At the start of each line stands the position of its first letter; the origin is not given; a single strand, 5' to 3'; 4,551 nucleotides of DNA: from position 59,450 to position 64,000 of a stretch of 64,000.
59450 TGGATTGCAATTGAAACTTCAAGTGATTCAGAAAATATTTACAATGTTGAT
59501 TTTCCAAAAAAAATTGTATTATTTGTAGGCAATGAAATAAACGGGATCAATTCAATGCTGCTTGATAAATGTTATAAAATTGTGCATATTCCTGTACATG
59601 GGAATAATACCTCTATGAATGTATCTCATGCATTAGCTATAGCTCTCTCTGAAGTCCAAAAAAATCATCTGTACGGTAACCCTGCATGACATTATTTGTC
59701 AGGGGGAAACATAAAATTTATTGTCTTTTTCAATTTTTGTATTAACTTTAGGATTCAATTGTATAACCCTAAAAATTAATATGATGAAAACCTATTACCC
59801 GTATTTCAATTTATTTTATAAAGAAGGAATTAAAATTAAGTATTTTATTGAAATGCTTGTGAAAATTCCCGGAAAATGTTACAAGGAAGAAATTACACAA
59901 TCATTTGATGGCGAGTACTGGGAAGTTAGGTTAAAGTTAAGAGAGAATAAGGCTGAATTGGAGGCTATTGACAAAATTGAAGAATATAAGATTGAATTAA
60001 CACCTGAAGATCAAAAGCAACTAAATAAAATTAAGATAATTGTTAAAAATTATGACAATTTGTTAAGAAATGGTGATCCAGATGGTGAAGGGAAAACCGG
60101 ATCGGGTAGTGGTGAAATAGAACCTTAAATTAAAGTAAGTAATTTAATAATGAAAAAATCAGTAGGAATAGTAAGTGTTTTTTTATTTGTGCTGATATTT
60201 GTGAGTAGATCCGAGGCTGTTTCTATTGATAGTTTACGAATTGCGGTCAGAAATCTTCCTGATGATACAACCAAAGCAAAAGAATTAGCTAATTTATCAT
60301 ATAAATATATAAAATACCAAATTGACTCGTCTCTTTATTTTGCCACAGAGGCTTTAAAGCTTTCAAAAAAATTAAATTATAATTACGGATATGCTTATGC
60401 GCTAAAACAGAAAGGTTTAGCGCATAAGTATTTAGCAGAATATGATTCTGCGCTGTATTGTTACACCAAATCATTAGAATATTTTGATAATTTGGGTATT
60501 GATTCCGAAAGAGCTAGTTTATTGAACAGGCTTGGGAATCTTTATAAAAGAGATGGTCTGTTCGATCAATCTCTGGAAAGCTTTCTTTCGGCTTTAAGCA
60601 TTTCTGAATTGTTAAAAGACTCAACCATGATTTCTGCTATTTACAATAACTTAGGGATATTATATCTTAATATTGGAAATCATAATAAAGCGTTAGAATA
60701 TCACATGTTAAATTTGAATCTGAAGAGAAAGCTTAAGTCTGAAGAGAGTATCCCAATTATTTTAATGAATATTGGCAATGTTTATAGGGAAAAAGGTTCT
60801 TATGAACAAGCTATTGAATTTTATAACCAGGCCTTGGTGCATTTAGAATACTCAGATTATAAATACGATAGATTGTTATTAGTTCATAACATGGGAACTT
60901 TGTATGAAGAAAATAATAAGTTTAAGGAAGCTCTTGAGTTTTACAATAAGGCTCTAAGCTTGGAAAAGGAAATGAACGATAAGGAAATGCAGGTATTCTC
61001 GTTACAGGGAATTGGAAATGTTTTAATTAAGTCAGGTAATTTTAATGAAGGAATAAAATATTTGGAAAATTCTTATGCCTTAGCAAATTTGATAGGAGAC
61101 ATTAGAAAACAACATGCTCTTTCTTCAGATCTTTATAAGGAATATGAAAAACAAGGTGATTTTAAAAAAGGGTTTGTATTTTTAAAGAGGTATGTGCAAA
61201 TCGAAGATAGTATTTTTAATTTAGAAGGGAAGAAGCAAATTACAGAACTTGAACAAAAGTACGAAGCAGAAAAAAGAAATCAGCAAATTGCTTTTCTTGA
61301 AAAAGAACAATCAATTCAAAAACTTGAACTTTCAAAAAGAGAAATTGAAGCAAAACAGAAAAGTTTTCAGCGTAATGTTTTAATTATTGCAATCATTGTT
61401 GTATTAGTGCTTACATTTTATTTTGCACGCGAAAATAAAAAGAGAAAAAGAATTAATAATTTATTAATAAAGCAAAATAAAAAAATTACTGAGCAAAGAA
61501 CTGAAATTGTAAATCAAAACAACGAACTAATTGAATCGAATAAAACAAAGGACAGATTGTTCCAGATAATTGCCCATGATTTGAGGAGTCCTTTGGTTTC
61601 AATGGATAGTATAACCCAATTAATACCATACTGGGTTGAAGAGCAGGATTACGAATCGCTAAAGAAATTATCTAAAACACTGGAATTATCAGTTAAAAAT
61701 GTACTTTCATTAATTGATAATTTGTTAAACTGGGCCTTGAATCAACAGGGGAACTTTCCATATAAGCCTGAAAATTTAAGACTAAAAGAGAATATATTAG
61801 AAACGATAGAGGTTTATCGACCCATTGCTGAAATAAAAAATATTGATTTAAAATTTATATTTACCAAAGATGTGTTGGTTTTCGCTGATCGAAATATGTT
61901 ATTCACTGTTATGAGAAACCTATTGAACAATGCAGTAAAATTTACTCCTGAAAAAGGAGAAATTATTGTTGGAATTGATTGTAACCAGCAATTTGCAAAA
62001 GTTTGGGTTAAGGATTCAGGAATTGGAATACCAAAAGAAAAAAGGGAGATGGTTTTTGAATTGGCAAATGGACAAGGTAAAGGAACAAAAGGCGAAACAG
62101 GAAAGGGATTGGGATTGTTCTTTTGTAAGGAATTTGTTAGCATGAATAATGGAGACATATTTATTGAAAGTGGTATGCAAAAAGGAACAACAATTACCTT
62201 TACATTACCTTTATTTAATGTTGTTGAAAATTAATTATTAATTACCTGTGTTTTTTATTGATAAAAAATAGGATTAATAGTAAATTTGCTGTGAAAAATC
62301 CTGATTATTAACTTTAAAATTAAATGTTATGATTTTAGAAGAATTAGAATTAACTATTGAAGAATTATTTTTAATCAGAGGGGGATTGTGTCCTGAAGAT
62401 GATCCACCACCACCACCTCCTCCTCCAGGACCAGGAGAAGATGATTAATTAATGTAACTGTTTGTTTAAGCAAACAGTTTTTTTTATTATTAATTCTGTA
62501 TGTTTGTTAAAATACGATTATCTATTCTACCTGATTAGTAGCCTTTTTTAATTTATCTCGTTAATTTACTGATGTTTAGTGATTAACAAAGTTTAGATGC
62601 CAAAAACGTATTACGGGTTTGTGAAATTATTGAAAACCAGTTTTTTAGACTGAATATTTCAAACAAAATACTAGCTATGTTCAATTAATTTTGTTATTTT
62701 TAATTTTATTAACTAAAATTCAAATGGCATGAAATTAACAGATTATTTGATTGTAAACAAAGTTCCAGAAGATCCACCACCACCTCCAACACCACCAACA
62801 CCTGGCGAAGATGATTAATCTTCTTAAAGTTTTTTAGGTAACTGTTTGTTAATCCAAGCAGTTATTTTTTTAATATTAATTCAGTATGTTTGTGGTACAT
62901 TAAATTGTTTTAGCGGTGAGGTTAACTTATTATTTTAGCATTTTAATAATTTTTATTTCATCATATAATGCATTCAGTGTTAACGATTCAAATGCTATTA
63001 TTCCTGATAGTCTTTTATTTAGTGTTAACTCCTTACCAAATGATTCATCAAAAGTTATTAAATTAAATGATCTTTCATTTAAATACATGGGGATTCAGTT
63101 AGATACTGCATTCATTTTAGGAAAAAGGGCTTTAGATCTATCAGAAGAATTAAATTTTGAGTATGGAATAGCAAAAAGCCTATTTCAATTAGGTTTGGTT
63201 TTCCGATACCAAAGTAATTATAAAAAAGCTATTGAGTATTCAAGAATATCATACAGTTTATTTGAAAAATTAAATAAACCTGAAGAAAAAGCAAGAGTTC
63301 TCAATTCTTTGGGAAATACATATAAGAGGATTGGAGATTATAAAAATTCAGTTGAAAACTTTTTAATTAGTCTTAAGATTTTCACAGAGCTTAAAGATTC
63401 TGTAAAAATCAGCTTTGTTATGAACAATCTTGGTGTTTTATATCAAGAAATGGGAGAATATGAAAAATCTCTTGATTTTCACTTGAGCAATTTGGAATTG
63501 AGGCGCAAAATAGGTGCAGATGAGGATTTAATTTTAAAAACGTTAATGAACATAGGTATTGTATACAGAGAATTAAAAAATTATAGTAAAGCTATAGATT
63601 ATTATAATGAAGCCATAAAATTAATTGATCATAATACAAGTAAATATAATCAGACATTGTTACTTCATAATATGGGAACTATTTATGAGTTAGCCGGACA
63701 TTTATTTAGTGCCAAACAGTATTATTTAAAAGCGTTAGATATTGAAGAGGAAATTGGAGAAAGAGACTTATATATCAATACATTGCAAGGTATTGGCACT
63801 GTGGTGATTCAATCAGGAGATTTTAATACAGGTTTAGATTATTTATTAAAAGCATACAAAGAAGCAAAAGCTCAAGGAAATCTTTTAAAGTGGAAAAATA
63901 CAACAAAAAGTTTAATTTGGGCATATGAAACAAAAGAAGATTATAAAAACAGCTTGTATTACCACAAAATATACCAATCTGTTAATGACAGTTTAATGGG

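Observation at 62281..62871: Two autonomous mini-genes for proline-rich acidic peptides, one with a double-glycine leader, between TPR histidine kinases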

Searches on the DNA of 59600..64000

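Call 27: search_rna_families(source=window, start=59600, end=64000, threshold=evalue, max_evalue=1)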
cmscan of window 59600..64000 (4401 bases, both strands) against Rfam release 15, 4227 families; matches with E-value up to 1: 0.
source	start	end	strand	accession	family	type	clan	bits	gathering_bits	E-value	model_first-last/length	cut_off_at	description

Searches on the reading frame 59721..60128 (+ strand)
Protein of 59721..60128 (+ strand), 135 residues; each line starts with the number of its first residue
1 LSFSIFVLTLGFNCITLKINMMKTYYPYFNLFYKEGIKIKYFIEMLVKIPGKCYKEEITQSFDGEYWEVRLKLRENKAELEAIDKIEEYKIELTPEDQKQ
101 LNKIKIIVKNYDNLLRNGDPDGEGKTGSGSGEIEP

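Call 4: search_protein_families(library=ncbifam, proteins=[window:59721-60128:+], max_evalue=10)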
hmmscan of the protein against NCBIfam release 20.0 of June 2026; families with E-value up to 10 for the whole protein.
window:59721-60128:+ (135 aa): 1 family
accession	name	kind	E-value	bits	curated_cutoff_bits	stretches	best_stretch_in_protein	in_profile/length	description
NF005829.0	PRK07726.1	subfamily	0.064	11.9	597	1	87-125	69-107/669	DNA topoisomerase 3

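Call 5: search_protein_families(library=pfam, proteins=[window:59721-60128:+], max_evalue=10)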
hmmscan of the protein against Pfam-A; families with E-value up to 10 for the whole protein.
window:59721-60128:+ (135 aa): 2 families
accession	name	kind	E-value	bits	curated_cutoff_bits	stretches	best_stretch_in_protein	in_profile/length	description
PF11444.14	DUF2895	-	0.06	13.3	22.6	1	44-76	121-153/198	Protein of unknown function (DUF2895)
PF25227.1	DUF7845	-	0.061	13.2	27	1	41-107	24-94/315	Domain of unknown function (DUF7845)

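Call 58: find_homologous_proteins(query=window:59781-60125:+, max_evalue=0.001)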
Query window:59781-60125:+ (115 aa): 68 proteins with E <= 0.001 among 75 candidates.
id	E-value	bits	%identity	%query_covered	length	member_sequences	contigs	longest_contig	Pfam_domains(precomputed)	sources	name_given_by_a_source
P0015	6.9e-60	218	90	100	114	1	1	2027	-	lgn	-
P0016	2.5e-59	216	90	99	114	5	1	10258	-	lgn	-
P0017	3.6e-52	193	80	99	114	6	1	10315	-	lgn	-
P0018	3.6e-52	193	80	100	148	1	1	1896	-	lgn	-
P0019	1.0e-50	189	79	99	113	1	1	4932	-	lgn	-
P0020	6.3e-47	176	71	99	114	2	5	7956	-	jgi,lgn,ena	-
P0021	1.0e-43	166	70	99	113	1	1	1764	-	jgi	jgi:hypothetical protein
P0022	1.9e-43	165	69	99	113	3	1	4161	-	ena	-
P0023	9.3e-43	163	70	99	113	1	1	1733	-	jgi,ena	-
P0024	6.2e-42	160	68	99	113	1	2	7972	-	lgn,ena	-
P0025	1.4e-41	159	67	98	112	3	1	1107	-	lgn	-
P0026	2.5e-41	158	70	98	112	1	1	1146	-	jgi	jgi:hypothetical protein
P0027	1.2e-40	156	66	97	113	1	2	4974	-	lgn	-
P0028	1.3e-40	156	65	98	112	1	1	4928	-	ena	-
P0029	1.3e-40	156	66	98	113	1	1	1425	-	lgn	-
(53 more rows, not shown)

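Call 71: predict_structure(alignment_id=A3)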
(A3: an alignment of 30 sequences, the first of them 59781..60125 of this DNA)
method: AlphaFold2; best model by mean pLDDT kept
length: 115 residues; sequences in the alignment: 30
mean_pLDDT: 72.3   pTM: 0.66
mean pLDDT of the five models: 72.3, 72.0, 66.9, 66.4, 66.1
residues with pLDDT >= 90: 4; 70-90: 67; 50-70: 30; < 50: 14
segments of 3 or more residues with pLDDT < 50: 1-4, 94-97, 111-115
pLDDT, mean of each block of 10 residues (from residue 1): 49 65 81 87 88 81 81 86 78 55 62 35
secondary structure, 60 per line:
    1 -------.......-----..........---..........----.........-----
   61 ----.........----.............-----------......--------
elements in order: E8-14 E20-29 E33-42 E47-55 E65-73 H78-82 E83-90 E102-107

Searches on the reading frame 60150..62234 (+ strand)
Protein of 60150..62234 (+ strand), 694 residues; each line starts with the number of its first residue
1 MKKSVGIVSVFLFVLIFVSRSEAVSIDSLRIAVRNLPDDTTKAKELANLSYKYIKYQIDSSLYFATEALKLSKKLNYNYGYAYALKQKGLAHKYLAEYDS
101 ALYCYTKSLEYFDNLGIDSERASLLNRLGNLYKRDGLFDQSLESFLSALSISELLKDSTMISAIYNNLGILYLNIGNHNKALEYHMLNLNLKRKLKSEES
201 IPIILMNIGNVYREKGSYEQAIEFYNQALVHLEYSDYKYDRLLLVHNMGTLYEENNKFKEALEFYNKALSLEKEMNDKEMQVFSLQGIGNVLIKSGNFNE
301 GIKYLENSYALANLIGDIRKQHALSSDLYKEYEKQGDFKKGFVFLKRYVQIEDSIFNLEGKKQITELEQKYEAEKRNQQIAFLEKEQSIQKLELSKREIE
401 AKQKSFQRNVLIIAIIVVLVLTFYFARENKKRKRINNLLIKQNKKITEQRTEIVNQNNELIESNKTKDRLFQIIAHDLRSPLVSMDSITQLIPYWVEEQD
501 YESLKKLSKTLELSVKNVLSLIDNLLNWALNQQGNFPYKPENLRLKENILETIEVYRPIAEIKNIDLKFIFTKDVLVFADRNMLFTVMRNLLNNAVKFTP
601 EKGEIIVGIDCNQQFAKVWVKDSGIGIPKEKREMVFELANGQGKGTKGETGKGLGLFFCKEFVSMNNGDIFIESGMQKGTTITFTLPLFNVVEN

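Call 4: search_protein_families(library=ncbifam, proteins=[window:60150-62234:+], max_evalue=10)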
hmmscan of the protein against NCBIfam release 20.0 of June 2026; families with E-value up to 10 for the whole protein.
window:60150-62234:+ (694 aa): 81 families (the best 25 are shown)
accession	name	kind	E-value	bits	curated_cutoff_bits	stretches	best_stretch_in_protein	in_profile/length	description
NF053520.1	HK_Porph_FimS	equivalog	1.1e-72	245.2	600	3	454-687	381-616/618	sensor histidine kinase FimS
NF006800.0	PRK09303.1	equivalog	4.2e-41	141.1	342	1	439-690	123-379/383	histidine kinase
NF047874.1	MASE3_PAS_HK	subfamily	6.6e-34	117.7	560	1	365-692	297-628/655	MASE3 domain-containing sensor histidine kinase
NF041880.1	EPS_EpsF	equivalog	1.1e-30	106.6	900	1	460-685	267-488/492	response regulator EpsF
NF041947.1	LuxQ_Vibrio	equivalog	1.8e-30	105.5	1200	1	462-689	467-697/843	quorum-sensing autoinducer 2 sensor kinase/phosphatase LuxQ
NF046044.1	PnpS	equivalog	4.5e-30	104.9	400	1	463-687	166-390/390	two-component system histidine kinase PnpS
NF041735.1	hist_kin_RppB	equivalog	7.7e-29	100.7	400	1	474-687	223-438/438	two-component system sensor histidine kinase RppB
NF045595.1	HK_scytonemin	equivalog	2.5e-28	98.9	865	1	430-688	381-635/637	scytonemin biosynthesis sensor histidine kinase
TIGR02956.1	TMAO_torS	equivalog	2.5e-28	98.7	676.5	1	443-689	440-683/967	TMAO reductase system sensor histidine kinase/response regulator TorS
NF033092.0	HK_WalK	equivalog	3.2e-28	98.7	725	1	464-688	369-594/594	cell wall metabolism sensor histidine kinase WalK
NF008312.0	PRK11100.1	equivalog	5.4e-28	98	356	1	410-687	191-473/477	two-component system sensor histidine kinase CreC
NF041832.1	near_NosP_CTERM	subfamily_domain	5.1e-26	91.6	400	1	463-689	3-226/370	NahK/ErcS family hybrid sensor histidine kinase/response regulator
TIGR02966.1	phoR_proteo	equivalog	1.2e-25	90.3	334.2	1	462-685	109-332/333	phosphate regulon sensor histidine kinase PhoR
NF047465.1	hybrid_HK_LvrA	exception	1.9e-24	85.7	1200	1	433-689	168-423/819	hybrid histidine kinase/response regulator LvrA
NF007837.0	PRK10549.1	equivalog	4e-24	85.2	603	1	454-691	226-461/466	envelope stress sensor histidine kinase BaeS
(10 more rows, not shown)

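Call 5: search_protein_families(library=pfam, proteins=[window:60150-62234:+], max_evalue=10)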
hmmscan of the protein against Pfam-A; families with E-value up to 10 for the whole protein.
window:60150-62234:+ (694 aa): 26 families (the best 25 are shown)
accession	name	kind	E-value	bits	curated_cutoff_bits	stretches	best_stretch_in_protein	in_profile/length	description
PF13424.12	TPR_12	-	8.3e-31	106.4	30.1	4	203-271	4-74/77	Tetratricopeptide repeat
PF00515.34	TPR_1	-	1.1e-28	98.3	27.8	6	204-229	3-28/34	Tetratricopeptide repeat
PF07719.23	TPR_2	-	8.5e-24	82.1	27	6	204-229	3-28/34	Tetratricopeptide repeat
PF02518.31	HATPase_c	-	1.7e-22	80.4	26.4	1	580-688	2-109/111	Histidine kinase-, DNA gyrase B-, and HSP90-like ATPase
PF13181.12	TPR_8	-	9.7e-18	63.2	25.7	5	205-229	4-28/34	Tetratricopeptide repeat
PF13176.12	TPR_7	-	4.7e-15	54.8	27.9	4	246-279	3-36/36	Tetratricopeptide repeat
PF13374.12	TPR_10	-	4.3e-10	39.7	27.5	4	163-186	3-26/42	Tetratricopeptide repeat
PF17874.7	TPR_MalT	-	3.1e-09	37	45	2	205-312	83-191/336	MalT-like TPR region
PF13428.12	TPR_14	-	1.1e-07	32.3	23.5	2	248-272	7-31/44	Tetratricopeptide repeat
PF13432.12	TPR_16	-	1.3e-07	32.4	32.7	2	196-229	25-58/65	Tetratricopeptide repeat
PF00512.31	HisKA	-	3.1e-06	27.6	26.9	1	467-529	2-61/66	His Kinase A (phospho-acceptor) domain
PF13431.12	TPR_17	-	4e-06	27.1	24.4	1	163-183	14-34/34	Tetratricopeptide repeat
PF14938.12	SNAP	-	5.9e-05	23.1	25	2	206-270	118-183/282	Soluble NSF attachment protein, SNAP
PF13414.12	TPR_11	-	0.00011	22.3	26.8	2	209-229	1-21/42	TPR repeat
PF04212.24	MIT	-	0.00015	22.3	30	3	248-270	10-32/66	MIT (microtubule interacting and transport) domain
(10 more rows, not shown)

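Call 8: find_encoding_contigs(protein=window:60150-62234:+, flank=10000, max_places=10)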
Protein window:60150-62234:+ (694 aa): no gene with exactly this product is on record in the collection.

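Call 12: find_related_loci(query=window:60150-62231:+, collection=genome_contigs, flank=6000)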
Query window:60150-62231:+ (694 aa) in genome_contigs; peptide patterns used: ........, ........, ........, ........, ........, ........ (x = any residue, [..] = any of these).
41 stretches matched a pattern; 15 encode a relative of the query (tblastn E <= 1e-3); 15 distinct loci.
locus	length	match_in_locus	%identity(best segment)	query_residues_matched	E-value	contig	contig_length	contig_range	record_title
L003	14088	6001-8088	64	1-694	0e+0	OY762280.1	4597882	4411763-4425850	MAG: Bacteroidales bacterium isolate 20329f36-1aa7-4b1c-baf8-c582a14de254 genome assembly, chromosome: 1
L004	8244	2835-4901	63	7-694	0e+0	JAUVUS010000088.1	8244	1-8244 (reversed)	MAG: Bacteroidales bacterium isolate CSMAG_798 CSMAG_798_k127_11580749_length_8244_cov_11.2025, whole genome shotgun seq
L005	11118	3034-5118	64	5-694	0e+0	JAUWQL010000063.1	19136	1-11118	MAG: Bacteroidales bacterium isolate CSMAG_2501 CSMAG_2501_k141_1001474_length_19136_cov_24.0000, whole genome shotgun s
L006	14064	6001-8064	63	7-694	0e+0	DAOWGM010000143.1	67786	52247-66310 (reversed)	MAG TPA_asm: Bacteroidales bacterium isolate CSMAG_1991 CSMAG_1991_k141_851325_length_67786_cov_18.5382, whole genome sh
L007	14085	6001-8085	59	1-694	0e+0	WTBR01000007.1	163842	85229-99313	MAG: Bacteroidales bacterium isolate GLR59 c_000000132299, whole genome shotgun sequence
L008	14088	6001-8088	57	1-694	0e+0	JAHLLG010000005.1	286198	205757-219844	MAG: Bacteroidetes bacterium isolate MAG82 NODE_151_length_286198_cov_430.498824, whole genome shotgun sequence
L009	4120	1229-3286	54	10-689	0e+0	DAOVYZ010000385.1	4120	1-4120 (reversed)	MAG TPA_asm: Bacteroidales bacterium isolate CSMAG_1796 CSMAG_1796_k141_549583_length_4120_cov_5.9917, whole genome shot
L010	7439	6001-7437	66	1-479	0e+0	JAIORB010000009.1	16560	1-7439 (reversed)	MAG: Bacteroidales bacterium isolate SMBSF07 20071_Bin_5_contigs_1_c_000000000648, whole genome shotgun sequence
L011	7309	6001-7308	61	1-435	3e-167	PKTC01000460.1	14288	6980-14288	MAG: Marinilabiliales bacterium isolate BM718 sc_2523, whole genome shotgun sequence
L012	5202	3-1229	61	272-694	2e-167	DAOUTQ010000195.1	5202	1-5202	MAG TPA_asm: Bacteroidales bacterium isolate CSMAG_801 CSMAG_801_k141_502930_length_5202_cov_8.0000, whole genome shotgu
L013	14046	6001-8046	28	54-687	2e-67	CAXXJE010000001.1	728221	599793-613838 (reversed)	MAG: Melioribacteraceae bacterium isolate 0e482c3f-fd6f-4299-bd25-db1c54be0b18 genome assembly, contig: contig_1, whole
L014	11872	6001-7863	24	26-688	2e-26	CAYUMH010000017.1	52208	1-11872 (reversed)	MAG TPA_asm: uncultured Terrimonas sp. isolate SRP193066_co1_96 genome assembly, contig: NODE_717_length_52208_cov_6.849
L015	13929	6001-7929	23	11-688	1e-23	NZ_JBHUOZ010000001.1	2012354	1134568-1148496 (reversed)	Terrimonas rubra strain KCTC 23299 velvet_auto_83_1, whole genome shotgun sequence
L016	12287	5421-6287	27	37-306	3e-24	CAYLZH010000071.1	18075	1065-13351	MAG TPA_asm: uncultured Bacteroidales bacterium isolate SRP167671_co1_154 genome assembly, contig: NODE_3597_length_1807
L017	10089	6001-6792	26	201-436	1e-9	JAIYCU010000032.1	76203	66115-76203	MAG: Bacteroidetes bacterium isolate H1_MAG_00011 pond_H1_MAG_00011_000000000017, whole genome shotgun sequence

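Call 98: search_protein_families(library=pfam, proteins=[L007:5831-5950:+, L009:1004-1096:+], max_evalue=1)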
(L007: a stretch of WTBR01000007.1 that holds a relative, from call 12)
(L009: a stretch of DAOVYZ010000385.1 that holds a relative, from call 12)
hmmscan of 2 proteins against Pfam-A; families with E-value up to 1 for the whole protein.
L007:5831-5950:+ (40 aa): 0 families

L009:1004-1096:+ (31 aa): 0 families

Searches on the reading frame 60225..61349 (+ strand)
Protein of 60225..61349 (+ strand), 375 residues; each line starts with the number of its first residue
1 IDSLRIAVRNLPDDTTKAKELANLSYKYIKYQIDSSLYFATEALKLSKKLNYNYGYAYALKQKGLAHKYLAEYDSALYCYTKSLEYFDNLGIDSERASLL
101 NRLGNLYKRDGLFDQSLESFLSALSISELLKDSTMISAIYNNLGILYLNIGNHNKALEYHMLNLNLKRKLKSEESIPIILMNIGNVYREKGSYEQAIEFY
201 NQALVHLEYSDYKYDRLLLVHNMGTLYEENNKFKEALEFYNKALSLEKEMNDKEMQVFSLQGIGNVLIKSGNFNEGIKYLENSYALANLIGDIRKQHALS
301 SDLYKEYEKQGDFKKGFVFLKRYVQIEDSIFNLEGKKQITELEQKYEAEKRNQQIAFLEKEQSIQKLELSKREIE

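Call 99: search_solved_structures(query=window:60225-61349:+, max_evalue=0.001)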
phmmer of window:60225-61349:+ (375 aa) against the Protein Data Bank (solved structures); distinct sequences matched with E-value up to 0.001: 80 (the best 60 are shown).
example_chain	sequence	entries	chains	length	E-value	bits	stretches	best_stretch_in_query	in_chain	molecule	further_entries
9qhb_A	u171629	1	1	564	2.9e-55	191.2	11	140-250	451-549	Engineered tetratricopeptide repeat protein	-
8bu0_A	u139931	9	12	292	8.6e-24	87.8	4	181-248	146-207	Consensus tetratricopeptide repeat protein | Crystal structure of an 8-repeat consensus TPR superhelix with Zinc. | Monomer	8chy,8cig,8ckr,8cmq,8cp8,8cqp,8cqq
7obi_A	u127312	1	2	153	4.9e-23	85.3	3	180-267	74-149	CTPR-rv4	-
9qhc_A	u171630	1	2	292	2.9e-21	79.4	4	140-248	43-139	Engineered tetratricopeptide repeat protein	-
5a7d_B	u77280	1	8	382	1.5e-19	73.8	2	155-329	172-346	PINS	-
5a6c_A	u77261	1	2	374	1.7e-19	73.6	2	117-300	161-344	G-PROTEIN-SIGNALING MODULATOR 2, AFADIN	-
6hc2_A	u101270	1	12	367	2.4e-19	73.2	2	100-253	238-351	G-protein-signaling modulator 2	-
4g2v_A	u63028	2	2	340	3.1e-19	72.8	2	100-208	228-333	G-protein-signaling modulator 2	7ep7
3ro2_A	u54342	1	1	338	3.3e-19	72.7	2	100-208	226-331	G-protein-signaling modulator 2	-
3sf4_A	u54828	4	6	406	4.3e-19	72.3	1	130-232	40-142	G-protein-signaling modulator 2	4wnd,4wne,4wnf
4wng_A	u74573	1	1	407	4.5e-19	72.3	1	130-232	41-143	G-protein-signaling modulator 2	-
4a1s_A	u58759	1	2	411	4.6e-19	72.2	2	155-324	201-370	PARTNER OF INSCUTEABLE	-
4jhr_A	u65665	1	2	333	2.9e-13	53.1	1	100-210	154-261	G-protein-signaling modulator 2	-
1w3b_A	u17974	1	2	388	7e-13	51.9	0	100-204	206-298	UDP-N-ACETYLGLUCOSAMINE--PEPTIDE N-ACETYLGLUCOSAMINYLTRANSFERASE 110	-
6eou_A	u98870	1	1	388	9.8e-13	51.4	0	100-204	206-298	UDP-N-acetylglucosamine--peptide N-acetylglucosaminyltransferase 110 kDa subunit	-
5dbk_A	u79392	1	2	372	9.3e-06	28.5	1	137-346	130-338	Transcriptional regulator/TPR domain protein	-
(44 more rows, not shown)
